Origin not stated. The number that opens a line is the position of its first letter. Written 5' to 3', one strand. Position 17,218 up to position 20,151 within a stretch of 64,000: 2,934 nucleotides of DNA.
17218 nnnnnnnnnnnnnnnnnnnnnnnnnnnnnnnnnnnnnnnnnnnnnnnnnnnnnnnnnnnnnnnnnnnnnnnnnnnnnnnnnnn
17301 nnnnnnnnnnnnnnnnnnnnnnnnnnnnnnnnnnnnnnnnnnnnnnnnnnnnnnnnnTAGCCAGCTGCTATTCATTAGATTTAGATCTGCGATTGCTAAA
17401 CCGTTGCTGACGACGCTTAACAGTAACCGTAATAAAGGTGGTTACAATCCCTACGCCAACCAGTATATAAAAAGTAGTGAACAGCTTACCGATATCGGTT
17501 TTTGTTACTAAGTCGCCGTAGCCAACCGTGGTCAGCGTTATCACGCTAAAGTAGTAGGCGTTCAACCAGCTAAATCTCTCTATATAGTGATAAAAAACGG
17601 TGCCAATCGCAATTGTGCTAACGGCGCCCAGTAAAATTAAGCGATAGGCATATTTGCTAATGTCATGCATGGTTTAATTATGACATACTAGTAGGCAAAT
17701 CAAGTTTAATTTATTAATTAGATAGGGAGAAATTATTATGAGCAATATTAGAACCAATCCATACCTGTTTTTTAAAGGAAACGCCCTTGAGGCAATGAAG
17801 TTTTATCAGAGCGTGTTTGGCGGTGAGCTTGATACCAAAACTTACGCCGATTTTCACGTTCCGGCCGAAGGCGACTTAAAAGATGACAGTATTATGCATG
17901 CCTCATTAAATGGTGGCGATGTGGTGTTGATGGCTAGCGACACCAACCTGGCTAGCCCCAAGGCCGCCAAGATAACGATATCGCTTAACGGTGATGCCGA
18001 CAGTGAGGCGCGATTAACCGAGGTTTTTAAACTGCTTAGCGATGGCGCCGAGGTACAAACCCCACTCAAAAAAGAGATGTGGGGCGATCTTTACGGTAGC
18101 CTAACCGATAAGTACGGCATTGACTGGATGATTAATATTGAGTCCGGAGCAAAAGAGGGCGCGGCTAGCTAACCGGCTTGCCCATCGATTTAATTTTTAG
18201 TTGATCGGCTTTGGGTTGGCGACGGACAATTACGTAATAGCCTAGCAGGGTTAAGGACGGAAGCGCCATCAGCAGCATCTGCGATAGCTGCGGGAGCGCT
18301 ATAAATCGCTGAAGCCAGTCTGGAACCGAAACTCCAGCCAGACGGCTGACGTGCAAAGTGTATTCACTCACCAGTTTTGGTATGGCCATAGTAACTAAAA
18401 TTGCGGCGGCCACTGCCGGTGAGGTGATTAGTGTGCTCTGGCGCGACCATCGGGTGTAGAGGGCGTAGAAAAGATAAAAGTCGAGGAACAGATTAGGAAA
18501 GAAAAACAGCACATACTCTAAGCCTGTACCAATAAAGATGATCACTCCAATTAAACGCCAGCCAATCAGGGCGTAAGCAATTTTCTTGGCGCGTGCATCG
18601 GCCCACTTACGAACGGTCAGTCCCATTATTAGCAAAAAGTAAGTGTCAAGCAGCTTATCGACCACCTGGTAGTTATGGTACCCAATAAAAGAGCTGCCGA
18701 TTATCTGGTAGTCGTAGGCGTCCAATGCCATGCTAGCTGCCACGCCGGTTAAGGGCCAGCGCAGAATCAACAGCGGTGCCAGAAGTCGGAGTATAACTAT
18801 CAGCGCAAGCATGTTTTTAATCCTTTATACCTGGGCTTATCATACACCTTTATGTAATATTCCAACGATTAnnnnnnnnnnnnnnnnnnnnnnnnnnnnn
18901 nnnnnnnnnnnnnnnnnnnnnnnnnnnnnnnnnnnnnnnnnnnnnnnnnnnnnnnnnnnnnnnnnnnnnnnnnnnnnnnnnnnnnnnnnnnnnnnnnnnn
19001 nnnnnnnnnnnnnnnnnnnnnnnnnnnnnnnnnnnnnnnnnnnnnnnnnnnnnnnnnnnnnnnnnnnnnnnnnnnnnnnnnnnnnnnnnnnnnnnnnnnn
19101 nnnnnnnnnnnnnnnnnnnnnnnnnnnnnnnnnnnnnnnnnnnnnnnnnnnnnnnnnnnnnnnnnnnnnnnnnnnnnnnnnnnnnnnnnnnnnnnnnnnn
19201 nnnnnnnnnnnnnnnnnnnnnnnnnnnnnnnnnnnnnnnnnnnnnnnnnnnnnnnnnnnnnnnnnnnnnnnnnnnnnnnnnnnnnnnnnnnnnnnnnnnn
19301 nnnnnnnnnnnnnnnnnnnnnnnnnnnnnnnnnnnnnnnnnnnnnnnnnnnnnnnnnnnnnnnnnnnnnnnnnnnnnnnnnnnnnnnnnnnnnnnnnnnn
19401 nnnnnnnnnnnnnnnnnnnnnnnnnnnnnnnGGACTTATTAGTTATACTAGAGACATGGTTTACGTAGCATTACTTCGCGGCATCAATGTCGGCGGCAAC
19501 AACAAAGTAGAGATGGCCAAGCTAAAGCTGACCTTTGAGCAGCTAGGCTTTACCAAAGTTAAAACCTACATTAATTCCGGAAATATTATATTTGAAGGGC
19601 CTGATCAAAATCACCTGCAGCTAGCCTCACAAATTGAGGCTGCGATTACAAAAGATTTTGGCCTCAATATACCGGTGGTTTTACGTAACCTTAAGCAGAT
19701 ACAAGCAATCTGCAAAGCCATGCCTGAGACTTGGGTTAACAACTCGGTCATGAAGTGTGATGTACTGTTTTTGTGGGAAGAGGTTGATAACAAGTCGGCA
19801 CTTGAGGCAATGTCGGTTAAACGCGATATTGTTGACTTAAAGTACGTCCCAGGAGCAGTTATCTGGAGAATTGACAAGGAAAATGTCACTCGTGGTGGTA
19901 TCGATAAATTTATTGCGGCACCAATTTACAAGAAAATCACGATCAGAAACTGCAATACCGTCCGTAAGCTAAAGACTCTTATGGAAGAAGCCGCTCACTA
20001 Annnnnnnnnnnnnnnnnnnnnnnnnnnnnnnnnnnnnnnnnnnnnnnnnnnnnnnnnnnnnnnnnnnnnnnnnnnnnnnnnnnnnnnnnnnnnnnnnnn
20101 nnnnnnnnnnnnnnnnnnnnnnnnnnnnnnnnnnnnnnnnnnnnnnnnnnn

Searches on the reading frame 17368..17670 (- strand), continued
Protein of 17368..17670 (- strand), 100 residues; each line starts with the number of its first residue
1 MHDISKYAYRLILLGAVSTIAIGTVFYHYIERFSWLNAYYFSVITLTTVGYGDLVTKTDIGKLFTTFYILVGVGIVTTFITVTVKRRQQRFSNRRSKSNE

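Call 87: search_protein_representatives(alignment_id=A1)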
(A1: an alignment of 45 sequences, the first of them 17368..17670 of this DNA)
Query: 45 sequences, 103 profile positions. Proteins with E-value up to 0.001 (for the whole library): 36642; up to 1e-10: 7459; up to 1e-30: 107. The best 150 are listed.
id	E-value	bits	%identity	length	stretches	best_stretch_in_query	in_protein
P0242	2.8e-53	194.1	-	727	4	14-97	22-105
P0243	4.9e-53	193.4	-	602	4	12-86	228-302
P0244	7.0e-52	189.7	-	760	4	34-86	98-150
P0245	1.1e-50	185.8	-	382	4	13-86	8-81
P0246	2.3e-50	184.8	-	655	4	7-84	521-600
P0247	2.6e-49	181.4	-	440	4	11-79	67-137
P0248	1.4e-46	172.6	-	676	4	7-85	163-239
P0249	7.4e-46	170.3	-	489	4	17-99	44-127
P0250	9.0e-45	166.8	-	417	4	16-92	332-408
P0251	1.1e-44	166.6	-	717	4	6-81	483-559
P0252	8.8e-44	163.6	-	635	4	9-98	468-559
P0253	1.2e-41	156.8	-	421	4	26-92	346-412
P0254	3.2e-41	155.4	-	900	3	15-84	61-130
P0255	2.9e-40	152.3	-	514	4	18-85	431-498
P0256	2.1e-39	149.6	-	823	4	9-98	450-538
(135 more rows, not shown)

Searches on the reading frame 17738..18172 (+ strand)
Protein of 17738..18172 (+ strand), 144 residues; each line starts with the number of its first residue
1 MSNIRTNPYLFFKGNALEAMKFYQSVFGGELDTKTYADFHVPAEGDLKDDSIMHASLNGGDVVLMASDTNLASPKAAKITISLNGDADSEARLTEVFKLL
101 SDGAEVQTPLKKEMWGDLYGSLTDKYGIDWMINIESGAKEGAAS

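Call 3: search_protein_families(library=pfam, proteins=[window:17738-18172:+], max_evalue=0.01)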
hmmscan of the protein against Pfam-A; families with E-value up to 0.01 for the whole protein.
window:17738-18172:+ (144 aa): 2 families
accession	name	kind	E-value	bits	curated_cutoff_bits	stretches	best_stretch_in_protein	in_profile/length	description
PF00903.31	Glyoxalase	-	6.7e-09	36.6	20.6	1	10-132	6-121/121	Glyoxalase/Bleomycin resistance protein/Dioxygenase superfamily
PF06983.19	3-dmu-9_3-mt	-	1.4e-08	35.7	24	1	8-132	5-115/116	3-demethylubiquinone-9 3-methyltransferase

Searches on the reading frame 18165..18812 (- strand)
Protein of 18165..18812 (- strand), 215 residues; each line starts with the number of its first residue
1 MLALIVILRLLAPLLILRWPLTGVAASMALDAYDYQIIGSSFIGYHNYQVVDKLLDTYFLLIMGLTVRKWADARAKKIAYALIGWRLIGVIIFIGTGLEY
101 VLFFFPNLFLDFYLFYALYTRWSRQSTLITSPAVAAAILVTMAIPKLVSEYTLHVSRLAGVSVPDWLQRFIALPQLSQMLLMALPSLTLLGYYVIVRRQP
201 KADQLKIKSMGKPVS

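Call 3: search_protein_families(library=pfam, proteins=[window:18165-18812:-], max_evalue=0.01)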
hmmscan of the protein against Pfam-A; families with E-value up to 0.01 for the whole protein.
window:18165-18812:- (215 aa): 0 families

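Call 49: search_protein_families(library=pfam, proteins=[window:18165-18812:-], max_evalue=1)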
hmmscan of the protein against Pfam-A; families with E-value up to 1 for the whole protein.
window:18165-18812:- (215 aa): 0 families

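Call 86: search_protein_families(library=phrogs, proteins=[window:18165-18812:-], max_evalue=0.01)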
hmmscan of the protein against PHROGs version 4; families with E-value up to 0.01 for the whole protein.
window:18165-18812:- (215 aa): 0 families

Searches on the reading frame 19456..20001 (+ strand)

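Call 3: search_protein_families(library=pfam, proteins=[window:19456-20001:+], max_evalue=0.01)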
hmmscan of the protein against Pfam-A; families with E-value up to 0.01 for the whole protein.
window:19456-20001:+ (181 aa): 1 family
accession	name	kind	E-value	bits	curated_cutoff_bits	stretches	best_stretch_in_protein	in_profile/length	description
PF08002.16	DUF1697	-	5.4e-41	140.6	24.4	1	2-136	3-136/137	Protein of unknown function (DUF1697)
